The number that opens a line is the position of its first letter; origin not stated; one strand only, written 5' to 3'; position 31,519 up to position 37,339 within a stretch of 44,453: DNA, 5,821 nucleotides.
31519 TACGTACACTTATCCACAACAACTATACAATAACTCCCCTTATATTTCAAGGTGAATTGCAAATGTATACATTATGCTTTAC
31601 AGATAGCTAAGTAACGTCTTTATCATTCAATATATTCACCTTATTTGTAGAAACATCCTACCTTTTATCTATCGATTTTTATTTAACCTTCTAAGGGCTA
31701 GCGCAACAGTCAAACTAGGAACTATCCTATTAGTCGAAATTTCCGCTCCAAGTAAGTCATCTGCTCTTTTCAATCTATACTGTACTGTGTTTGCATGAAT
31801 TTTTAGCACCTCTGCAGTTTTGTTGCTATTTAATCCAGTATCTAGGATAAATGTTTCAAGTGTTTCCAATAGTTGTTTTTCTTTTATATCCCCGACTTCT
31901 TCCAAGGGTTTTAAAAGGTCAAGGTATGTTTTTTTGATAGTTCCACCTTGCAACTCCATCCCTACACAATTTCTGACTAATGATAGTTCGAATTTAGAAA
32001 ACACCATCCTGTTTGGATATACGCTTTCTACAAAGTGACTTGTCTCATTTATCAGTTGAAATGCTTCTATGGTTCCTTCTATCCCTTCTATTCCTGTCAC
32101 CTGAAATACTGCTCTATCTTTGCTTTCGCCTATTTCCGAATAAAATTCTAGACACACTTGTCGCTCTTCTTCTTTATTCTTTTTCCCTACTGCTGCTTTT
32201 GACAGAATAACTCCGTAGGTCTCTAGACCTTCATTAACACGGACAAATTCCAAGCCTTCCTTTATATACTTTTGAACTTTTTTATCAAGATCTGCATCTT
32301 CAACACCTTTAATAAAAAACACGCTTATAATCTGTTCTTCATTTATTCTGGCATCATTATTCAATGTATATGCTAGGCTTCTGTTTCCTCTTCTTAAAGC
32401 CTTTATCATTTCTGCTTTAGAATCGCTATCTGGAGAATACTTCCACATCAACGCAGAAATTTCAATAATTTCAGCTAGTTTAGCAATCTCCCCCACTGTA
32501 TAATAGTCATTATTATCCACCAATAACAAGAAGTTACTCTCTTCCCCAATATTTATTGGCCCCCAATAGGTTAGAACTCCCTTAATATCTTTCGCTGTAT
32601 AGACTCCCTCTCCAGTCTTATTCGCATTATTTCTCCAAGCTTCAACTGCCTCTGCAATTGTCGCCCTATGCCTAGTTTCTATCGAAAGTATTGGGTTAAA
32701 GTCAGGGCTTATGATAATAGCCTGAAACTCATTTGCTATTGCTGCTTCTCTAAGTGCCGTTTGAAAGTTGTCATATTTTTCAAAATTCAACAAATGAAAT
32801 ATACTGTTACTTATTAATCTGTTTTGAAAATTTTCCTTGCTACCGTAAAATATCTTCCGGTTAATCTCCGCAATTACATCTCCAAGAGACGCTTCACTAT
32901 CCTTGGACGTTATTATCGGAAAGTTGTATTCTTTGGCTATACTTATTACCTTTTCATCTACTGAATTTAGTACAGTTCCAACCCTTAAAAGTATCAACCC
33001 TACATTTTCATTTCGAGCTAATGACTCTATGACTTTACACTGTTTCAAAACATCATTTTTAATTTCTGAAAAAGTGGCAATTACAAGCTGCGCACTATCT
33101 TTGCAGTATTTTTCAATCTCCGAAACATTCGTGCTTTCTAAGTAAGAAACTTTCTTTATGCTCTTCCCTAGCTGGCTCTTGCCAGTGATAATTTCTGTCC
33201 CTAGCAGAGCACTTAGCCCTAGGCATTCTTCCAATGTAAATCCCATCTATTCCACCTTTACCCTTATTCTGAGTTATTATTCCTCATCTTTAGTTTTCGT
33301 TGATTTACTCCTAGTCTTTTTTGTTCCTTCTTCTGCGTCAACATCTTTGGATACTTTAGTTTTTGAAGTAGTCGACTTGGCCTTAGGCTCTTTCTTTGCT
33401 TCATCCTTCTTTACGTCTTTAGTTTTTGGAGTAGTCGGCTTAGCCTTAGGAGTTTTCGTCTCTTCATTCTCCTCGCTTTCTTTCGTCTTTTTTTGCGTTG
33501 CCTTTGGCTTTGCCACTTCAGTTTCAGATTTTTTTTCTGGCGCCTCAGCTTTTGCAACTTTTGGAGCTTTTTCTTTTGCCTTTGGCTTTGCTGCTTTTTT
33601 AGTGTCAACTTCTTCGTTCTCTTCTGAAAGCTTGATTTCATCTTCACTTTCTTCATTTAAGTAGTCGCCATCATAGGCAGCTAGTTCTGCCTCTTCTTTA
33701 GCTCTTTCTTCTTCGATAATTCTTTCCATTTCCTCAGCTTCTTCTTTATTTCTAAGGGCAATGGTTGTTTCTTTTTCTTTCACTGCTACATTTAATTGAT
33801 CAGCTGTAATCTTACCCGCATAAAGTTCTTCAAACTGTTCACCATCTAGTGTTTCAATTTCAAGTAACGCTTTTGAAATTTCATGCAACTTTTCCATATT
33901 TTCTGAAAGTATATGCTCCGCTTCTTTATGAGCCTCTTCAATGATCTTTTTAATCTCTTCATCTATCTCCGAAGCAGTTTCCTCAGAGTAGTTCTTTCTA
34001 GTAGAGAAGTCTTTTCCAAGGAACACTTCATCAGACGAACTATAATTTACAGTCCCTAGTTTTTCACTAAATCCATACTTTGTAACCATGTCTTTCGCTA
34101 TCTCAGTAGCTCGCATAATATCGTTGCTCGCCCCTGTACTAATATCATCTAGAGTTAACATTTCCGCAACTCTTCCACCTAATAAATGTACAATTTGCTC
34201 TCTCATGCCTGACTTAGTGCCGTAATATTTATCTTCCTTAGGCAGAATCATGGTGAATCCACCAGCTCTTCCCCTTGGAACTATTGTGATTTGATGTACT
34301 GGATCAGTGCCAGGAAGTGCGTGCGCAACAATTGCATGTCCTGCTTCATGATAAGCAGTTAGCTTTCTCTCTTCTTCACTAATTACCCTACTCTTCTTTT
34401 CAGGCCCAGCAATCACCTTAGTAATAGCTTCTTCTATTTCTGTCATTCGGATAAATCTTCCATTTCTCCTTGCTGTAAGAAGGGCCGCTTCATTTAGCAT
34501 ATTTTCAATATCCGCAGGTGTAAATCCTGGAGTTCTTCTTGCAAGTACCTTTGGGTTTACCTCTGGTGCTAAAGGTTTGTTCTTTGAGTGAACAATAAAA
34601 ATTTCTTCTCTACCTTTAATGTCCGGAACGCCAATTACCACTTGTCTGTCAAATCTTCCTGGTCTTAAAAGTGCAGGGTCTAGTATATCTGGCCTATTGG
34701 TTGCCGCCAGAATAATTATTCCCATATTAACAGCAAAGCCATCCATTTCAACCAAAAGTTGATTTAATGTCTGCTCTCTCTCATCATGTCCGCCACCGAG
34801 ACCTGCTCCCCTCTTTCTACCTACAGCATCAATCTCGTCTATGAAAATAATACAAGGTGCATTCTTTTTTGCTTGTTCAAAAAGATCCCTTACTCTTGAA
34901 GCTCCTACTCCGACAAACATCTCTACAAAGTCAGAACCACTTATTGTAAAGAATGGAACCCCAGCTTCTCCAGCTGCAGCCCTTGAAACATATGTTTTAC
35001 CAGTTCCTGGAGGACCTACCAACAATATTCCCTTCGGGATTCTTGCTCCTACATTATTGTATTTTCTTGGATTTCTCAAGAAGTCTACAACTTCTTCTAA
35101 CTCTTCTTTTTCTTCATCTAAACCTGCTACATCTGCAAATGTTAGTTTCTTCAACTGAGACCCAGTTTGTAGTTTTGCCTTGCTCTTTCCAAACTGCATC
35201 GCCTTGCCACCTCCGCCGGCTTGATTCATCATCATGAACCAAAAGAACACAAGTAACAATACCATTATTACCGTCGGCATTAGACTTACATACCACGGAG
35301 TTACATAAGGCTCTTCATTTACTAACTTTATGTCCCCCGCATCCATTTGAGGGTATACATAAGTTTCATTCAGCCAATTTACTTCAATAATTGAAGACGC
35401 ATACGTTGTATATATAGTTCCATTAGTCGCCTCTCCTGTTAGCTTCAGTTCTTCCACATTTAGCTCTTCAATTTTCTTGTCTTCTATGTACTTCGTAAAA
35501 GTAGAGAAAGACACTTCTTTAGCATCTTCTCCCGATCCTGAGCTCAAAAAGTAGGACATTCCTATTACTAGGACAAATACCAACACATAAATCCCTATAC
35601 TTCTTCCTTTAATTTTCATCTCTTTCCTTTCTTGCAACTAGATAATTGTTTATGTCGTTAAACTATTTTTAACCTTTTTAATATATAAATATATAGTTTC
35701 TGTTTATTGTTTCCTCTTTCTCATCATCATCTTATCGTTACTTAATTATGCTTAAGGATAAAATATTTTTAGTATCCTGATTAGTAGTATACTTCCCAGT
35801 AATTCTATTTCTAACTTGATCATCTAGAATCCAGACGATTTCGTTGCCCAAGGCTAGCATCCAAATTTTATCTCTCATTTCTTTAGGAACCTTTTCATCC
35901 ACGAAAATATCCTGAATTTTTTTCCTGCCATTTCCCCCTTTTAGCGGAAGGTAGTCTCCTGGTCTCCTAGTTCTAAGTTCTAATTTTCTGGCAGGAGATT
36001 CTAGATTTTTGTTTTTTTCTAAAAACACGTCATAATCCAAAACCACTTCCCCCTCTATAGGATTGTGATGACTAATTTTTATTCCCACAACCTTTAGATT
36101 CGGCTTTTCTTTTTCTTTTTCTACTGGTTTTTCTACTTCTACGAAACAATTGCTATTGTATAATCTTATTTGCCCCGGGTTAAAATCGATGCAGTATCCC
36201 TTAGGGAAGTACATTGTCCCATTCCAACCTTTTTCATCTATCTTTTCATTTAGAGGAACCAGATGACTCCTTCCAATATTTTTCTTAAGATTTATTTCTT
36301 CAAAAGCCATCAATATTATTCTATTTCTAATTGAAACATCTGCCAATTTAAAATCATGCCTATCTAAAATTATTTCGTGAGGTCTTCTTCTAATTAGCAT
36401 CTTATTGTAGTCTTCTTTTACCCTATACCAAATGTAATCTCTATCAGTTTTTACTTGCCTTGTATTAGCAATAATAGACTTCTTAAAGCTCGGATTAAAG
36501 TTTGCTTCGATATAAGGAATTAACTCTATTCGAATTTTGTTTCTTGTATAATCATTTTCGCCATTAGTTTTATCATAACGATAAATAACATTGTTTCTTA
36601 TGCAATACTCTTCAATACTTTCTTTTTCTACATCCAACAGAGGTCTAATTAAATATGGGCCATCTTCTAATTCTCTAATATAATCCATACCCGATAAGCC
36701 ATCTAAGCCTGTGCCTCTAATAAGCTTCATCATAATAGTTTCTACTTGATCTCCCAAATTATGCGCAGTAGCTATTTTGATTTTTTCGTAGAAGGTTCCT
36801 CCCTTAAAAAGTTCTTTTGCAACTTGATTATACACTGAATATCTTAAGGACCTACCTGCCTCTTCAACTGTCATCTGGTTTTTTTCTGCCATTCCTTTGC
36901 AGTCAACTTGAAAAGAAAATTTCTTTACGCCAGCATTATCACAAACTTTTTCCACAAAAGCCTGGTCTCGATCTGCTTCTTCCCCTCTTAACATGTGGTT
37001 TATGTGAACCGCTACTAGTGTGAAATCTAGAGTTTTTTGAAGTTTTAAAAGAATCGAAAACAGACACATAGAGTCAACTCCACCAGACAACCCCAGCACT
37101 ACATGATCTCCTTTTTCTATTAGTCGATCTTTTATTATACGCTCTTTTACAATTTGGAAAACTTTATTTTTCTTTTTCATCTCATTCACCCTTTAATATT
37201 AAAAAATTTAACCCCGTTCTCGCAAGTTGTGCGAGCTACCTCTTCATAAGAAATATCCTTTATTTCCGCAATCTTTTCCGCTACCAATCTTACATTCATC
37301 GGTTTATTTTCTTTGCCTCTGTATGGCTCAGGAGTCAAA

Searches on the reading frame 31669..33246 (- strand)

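Call 51: search_protein_families(library=pfam, proteins=[window:31669-33246:-], max_evalue=0.00001)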
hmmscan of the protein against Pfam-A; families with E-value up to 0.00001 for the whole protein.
window:31669-33246:- (525 aa): 2 families
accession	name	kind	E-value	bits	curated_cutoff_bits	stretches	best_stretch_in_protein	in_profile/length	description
PF07905.16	PucR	-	2.1e-15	57.5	33.5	1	7-132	1-118/118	Purine catabolism regulatory protein-like family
PF13556.12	HTH_30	-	1.3e-13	51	27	1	459-517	1-58/59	PucR C-terminal helix-turn-helix domain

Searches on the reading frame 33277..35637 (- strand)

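Call 51: search_protein_families(library=pfam, proteins=[window:33277-35637:-], max_evalue=0.00001)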
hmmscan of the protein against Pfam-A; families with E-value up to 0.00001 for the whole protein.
window:33277-35637:- (786 aa): 5 families
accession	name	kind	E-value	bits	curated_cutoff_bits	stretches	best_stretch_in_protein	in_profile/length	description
PF01434.24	Peptidase_M41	-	1.8e-71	240.4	29.9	1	417-605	1-191/191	Peptidase family M41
PF00004.35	AAA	-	3.6e-45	154.1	21.2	1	204-336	1-130/131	ATPase family associated with various cellular activities (AAA)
PF17862.7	AAA_lid_3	-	6.9e-11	41.9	27.2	1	360-403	2-45/45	AAA+ lid domain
PF06480.20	FtsH_ext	-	2.4e-09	37.8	25.5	1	15-82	2-75/103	FtsH Extracellular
PF07728.20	AAA_5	-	9.2e-06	26.1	22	0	204-317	2-125/139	AAA domain (dynein-related subfamily)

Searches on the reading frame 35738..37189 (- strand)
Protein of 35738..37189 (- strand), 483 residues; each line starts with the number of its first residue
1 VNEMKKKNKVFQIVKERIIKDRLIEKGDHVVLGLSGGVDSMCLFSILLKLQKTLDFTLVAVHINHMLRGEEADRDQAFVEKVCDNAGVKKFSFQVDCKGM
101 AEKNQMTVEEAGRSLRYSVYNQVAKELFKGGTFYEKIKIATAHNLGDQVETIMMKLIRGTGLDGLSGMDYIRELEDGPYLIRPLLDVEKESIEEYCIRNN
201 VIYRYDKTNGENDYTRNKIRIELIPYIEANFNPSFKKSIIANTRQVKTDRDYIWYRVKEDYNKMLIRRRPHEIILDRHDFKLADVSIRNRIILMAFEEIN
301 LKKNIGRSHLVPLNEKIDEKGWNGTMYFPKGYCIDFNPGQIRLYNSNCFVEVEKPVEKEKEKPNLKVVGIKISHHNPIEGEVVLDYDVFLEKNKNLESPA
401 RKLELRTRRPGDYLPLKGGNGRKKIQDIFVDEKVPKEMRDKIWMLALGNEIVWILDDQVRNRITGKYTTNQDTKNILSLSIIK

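Call 51: search_protein_families(library=pfam, proteins=[window:35738-37189:-], max_evalue=0.00001)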
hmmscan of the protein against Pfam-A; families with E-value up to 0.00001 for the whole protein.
window:35738-37189:- (483 aa): 2 families
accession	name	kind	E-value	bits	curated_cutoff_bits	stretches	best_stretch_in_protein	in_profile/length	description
PF01171.26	ATP_bind_3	-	7.4e-49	166.4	27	1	30-220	2-180/182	PP-loop family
PF11734.13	TilS_C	-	1.6e-10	40.6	22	1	403-460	1-58/74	TilS substrate C-terminal domain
